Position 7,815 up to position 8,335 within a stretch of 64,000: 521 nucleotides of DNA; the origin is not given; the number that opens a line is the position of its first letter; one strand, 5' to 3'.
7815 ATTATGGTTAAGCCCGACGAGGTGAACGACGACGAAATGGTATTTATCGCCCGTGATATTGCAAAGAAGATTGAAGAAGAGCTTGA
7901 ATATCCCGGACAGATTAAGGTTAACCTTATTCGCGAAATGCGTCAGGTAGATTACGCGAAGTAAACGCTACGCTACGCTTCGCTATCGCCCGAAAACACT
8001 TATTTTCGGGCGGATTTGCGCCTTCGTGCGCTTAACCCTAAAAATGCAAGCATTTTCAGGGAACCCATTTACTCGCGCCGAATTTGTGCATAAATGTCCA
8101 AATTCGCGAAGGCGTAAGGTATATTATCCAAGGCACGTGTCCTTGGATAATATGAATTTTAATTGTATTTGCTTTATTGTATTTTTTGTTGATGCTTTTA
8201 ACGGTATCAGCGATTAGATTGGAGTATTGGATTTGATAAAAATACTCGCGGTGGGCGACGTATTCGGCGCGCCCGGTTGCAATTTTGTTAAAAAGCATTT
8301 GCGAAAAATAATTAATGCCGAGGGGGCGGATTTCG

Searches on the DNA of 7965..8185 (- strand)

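Call 58: search_dna_similar(query=window:7965-8185:-, collection=plasmids, mode=distant, max_evalue=0.001)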
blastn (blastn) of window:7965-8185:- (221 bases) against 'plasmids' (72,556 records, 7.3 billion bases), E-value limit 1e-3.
No match.

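Call 59: search_dna_similar(query=window:7965-8185:-, collection=phages, mode=distant, max_evalue=0.001)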
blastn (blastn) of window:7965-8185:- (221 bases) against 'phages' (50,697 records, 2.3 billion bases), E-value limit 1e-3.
No match.
